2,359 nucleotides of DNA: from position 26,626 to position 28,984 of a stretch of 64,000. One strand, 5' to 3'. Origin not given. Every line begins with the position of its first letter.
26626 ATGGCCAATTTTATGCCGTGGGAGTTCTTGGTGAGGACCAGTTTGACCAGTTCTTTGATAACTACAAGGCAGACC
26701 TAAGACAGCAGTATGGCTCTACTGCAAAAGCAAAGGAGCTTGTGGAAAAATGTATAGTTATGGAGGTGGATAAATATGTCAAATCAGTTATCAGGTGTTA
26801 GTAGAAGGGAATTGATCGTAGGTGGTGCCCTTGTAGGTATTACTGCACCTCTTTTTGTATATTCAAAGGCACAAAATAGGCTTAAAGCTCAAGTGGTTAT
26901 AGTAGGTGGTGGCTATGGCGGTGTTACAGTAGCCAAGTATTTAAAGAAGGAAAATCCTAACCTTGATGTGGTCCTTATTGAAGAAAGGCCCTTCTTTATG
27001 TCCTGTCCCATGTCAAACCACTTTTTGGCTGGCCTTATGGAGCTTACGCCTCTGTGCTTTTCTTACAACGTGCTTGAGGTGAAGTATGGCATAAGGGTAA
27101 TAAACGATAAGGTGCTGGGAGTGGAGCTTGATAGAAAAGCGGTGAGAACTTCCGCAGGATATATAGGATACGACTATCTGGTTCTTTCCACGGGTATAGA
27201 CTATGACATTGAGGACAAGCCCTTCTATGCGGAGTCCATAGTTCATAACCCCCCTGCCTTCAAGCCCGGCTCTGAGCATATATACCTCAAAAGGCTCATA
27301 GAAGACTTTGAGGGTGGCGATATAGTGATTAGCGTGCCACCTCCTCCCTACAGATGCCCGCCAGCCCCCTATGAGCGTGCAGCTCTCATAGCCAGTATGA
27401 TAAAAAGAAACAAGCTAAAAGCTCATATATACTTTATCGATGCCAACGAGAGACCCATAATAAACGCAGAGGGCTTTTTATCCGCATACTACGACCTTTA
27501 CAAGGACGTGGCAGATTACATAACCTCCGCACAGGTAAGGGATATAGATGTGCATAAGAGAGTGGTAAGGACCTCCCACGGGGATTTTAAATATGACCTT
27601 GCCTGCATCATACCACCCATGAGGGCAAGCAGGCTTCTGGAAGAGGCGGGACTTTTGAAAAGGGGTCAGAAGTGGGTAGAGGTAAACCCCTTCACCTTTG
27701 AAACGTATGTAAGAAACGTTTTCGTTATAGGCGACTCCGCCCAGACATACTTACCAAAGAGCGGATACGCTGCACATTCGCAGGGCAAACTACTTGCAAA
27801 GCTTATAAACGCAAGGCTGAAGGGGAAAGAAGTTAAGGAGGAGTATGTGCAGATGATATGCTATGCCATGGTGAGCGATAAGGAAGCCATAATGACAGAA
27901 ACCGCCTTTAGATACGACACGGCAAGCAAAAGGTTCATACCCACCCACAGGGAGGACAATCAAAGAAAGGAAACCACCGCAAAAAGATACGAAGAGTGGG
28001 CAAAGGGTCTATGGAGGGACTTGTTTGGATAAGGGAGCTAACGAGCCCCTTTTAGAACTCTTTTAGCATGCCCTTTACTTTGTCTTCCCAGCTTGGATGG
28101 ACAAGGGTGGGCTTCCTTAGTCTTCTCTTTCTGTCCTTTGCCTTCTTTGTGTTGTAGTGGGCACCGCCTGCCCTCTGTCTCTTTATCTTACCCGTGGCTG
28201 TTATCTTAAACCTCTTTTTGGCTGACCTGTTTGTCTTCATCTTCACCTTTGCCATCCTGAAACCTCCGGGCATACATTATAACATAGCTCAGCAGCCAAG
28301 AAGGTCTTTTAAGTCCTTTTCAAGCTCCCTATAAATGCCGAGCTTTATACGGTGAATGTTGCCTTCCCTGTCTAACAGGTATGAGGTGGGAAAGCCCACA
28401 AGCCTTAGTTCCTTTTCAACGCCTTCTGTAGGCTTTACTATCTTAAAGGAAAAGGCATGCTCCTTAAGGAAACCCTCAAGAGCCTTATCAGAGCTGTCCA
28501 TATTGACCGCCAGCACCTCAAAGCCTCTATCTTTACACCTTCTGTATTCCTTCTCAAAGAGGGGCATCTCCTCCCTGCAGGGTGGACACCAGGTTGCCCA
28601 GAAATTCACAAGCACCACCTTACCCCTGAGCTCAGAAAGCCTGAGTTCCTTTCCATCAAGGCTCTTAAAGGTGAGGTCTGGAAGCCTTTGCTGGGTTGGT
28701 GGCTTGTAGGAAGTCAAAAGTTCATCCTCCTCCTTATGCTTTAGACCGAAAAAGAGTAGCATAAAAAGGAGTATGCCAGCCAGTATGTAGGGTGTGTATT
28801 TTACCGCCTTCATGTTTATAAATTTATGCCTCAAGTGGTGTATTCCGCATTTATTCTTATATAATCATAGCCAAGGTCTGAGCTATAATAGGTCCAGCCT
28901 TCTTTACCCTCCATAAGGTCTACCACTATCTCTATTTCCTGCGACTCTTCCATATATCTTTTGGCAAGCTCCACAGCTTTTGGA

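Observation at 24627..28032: Two Tat-exported FccB-type flavoproteins flanking a Tat-exported Rieske-like protein, with no cytochrome c partner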

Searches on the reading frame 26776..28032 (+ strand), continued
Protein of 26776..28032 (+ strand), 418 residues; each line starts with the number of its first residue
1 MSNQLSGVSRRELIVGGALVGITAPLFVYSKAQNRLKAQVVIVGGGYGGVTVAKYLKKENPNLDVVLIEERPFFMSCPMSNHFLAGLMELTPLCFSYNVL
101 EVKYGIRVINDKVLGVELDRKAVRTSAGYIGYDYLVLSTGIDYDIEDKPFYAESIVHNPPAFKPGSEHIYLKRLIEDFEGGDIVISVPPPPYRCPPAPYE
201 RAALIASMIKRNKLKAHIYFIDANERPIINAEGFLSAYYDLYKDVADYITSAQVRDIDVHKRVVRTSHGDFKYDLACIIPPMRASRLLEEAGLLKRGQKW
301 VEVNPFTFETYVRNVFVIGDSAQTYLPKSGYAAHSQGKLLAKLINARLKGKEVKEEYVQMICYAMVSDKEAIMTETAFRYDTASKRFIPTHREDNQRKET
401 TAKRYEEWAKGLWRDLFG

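Call 56: search_dna_similar(query=window:26776-28029:+, collection=plasmids, mode=protein, max_rows=25)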
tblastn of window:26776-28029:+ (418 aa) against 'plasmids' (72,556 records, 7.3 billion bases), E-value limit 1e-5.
Records with a match: 93; places in all: 102; records where one place covers at least 80% of the query: 53.
Best place of each record, by identity: <60% 93.
By first word of the organism name: Sinorhizobium 35; Haloarcula 9; Mycobacterium 7; Paracoccus 6; Rhizobium 4; Natrinema 4; Halomicrobium 4; Natribaculum 3; Neorhizobium 2; Halobaculum 2; and 17 more.
By predicted mobility (MOB-suite, as given by PLSDB): non-mobilizable 47; conjugative 38; mobilizable 8.
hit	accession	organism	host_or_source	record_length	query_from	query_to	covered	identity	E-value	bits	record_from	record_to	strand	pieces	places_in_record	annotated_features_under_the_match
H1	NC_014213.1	Allomeiothermus silvanus DSM 9946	hot spring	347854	53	418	88%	41.6%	3e-73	256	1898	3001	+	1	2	FAD-dependent oxidoreductase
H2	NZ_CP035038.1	Sinorhizobium fredii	single cell,soil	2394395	5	418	99%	33.2%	2e-28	125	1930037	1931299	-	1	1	none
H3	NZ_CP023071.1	Sinorhizobium fredii CCBAU 83666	G.max,nodule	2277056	5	418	99%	33.2%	3e-28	125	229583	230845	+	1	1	record has no annotation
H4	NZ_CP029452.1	Sinorhizobium fredii CCBAU 25509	Glycine soja,cell culture,plant root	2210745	5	418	99%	33.2%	3e-28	125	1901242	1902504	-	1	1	record has no annotation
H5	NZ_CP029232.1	Sinorhizobium fredii CCBAU 45436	Glycine max,cell culture,plant root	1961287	5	418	99%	33.2%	5e-28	124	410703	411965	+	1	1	record has no annotation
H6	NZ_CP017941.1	Phyllobacterium zundukense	Oxytropis triphylla,cell culture,root ...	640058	9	418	98%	32.8%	5e-30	130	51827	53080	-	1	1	NAD(P)/FAD-dependent oxidoreductase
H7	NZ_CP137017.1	Sinorhizobium fredii GR64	Phaseolus vulgaris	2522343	5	418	99%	32.4%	7e-25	114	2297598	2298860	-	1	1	record has no annotation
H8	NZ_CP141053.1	Paracoccus denitrificans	-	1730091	3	418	100%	31.2%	2e-27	122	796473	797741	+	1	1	none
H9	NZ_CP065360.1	Ruegeria sp. SCSIO 43209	Galaxea fascicularis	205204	10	418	98%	30.3%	3e-32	136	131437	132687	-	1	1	NAD(P)/FAD-dependent oxidoreductase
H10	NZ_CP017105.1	Rhizobium gallicum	Phaseolus vulgaris,Whole ...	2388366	4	418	99%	29.6%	6e-28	124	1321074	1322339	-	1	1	none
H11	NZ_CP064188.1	Rhizobium sp. 007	Onobrychis viciifolia,cell culture,root ...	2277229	9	418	98%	30.0%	6e-28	124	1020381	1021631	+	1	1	none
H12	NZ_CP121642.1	Rhizobium sp. CC1099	Onobrychis viciifolia,cell culture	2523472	9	418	98%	30.0%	1e-27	123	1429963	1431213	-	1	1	none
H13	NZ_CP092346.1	Rhizobium gallicum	Phaseolus vulgaris,Cell culture,nodule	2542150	9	418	98%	30.0%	1e-27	122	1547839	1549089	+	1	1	none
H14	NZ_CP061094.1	Roseomonas marmotae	Marmota himalayana,pure culture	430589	19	418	96%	30.5%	3e-24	112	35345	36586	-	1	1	NAD(P)/FAD-dependent oxidoreductase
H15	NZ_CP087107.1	Methylobacterium sp. NMS14P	Coffea arabica,Pure culture,root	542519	62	418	85%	33.1%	2e-38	155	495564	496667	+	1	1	NAD(P)/FAD-dependent oxidoreductase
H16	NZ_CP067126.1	Paracoccus alcaliphilus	whole organism,soil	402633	53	417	87%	32.0%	2e-43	169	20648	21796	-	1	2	FAD/NAD(P)-binding oxidoreductase | thiosulfate oxidation carrier protein SoxY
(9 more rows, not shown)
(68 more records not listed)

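Call 58: get_annotated_region(hit=H1, flank=5000)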
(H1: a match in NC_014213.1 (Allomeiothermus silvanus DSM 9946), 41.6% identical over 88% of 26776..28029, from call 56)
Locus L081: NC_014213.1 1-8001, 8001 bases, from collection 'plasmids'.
description: Allomeiothermus silvanus DSM 9946 plasmid pMESIL01, complete sequence
organism: Allomeiothermus silvanus DSM 9946 (NCBI taxid 526227)
taxonomy: Bacteria; Deinococcota; Deinococci; Thermales; Thermaceae; Allomeiothermus; Allomeiothermus silvanus; Allomeiothermus silvanus DSM 9946
host: -; source: hot spring; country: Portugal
typing (MOB-suite, as given by PLSDB): non-mobilizable; replicon rep_cluster_1013
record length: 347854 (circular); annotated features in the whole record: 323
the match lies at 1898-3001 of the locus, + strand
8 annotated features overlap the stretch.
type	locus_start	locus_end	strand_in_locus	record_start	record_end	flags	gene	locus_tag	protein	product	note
CDS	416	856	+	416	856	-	-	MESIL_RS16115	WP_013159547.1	rhodanese-like domain-containing protein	-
CDS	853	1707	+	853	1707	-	-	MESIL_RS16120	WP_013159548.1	translation initiation factor 2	-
CDS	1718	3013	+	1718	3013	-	-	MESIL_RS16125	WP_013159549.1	FAD-dependent oxidoreductase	-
CDS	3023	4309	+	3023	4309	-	soxC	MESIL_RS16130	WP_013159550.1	sulfite dehydrogenase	-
CDS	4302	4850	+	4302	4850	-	-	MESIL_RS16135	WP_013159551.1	cytochrome c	-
CDS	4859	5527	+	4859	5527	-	-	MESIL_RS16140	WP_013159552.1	cytochrome c biogenesis CcdA family protein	-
CDS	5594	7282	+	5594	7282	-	-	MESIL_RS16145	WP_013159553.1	tetratricopeptide repeat protein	-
CDS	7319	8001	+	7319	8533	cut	-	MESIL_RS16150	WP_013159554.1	hypothetical protein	-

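Call 59: get_annotated_region(hit=H16, flank=6000)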
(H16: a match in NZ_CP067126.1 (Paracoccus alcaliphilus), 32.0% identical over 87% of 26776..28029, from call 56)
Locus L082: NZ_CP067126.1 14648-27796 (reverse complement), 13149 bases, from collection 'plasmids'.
description: Paracoccus alcaliphilus strain TK 1015 = DSM 8512 plasmid p402633, complete sequence
organism: Paracoccus alcaliphilus (NCBI taxid 34002)
taxonomy: Bacteria; Pseudomonadota; Alphaproteobacteria; Rhodobacterales; Paracoccaceae; Paracoccus; Paracoccus alcaliphilus
host: -; source: whole organism,soil; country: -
typing (MOB-suite, as given by PLSDB): non-mobilizable
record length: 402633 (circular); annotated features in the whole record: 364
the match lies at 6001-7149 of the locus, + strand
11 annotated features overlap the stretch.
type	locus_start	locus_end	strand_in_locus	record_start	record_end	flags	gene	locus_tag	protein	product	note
CDS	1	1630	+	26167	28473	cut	-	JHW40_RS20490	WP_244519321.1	penicillin acylase family protein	-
CDS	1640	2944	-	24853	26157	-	-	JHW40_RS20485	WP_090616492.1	solute carrier family 23 protein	GO:0055085 - transmembrane transport [Evidence IEA]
CDS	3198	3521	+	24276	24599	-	-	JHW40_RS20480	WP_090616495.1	c-type cytochrome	-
CDS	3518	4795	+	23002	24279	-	-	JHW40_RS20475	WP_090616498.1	NAD(P)/FAD-dependent oxidoreductase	-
CDS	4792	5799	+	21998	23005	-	-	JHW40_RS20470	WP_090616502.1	YeeE/YedE family protein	-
CDS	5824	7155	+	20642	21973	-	-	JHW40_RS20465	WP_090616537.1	FAD/NAD(P)-binding oxidoreductase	-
CDS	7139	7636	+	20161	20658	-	-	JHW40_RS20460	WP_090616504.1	thiosulfate oxidation carrier protein SoxY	-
CDS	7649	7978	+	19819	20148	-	-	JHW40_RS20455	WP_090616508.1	thiosulfate oxidation carrier complex protein SoxZ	-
CDS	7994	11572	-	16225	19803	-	-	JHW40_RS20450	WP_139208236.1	hypothetical protein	-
CDS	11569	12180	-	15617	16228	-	-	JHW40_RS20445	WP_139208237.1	hypothetical protein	-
CDS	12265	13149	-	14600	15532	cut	-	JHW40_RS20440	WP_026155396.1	IS5-like element ISPpa3 family transposase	GO:0006313 - DNA transposition [Evidence IEA]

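Call 60: get_annotated_region(hit=H8, flank=4000)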
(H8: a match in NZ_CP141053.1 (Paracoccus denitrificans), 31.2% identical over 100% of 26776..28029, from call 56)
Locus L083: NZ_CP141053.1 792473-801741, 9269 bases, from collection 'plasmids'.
description: Paracoccus denitrificans strain HAMBI_2443 plasmid unnamed1, complete sequence
organism: Paracoccus denitrificans (NCBI taxid 266)
taxonomy: Bacteria; Pseudomonadota; Alphaproteobacteria; Rhodobacterales; Paracoccaceae; Paracoccus; Paracoccus denitrificans
host: -; source: -; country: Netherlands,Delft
typing (MOB-suite, as given by PLSDB): conjugative; replicon rep_cluster_746; relaxase MOBP; mating-pair formation MPF_T
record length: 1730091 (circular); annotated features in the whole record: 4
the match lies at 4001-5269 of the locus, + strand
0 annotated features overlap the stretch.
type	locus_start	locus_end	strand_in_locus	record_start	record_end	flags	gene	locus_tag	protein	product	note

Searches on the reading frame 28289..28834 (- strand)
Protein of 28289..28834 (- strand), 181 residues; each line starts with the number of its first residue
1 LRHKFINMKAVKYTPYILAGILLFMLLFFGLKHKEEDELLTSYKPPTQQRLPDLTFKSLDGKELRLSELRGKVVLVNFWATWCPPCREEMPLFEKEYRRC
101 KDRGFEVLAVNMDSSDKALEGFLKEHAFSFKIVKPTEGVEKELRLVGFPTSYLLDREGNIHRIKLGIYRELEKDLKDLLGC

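Call 29: search_protein_families(library=pfam, proteins=[window:28289-28834:-], max_evalue=0.00001)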
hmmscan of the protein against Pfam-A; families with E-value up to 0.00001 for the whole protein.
window:28289-28834:- (181 aa): 4 families
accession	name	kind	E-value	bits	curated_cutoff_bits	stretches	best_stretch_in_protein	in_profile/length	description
PF00578.27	AhpC-TSA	-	5.8e-24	84.8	26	1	48-161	2-122/124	AhpC/TSA family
PF08534.16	Redoxin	-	1.5e-21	77.2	26.6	1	49-169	4-137/148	Redoxin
PF13905.12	Thioredoxin_8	-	2.6e-14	53.8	27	1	71-160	1-94/94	Thioredoxin-like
PF00085.26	Thioredoxin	-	1.2e-08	35.4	23.5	1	72-119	19-65/103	Thioredoxin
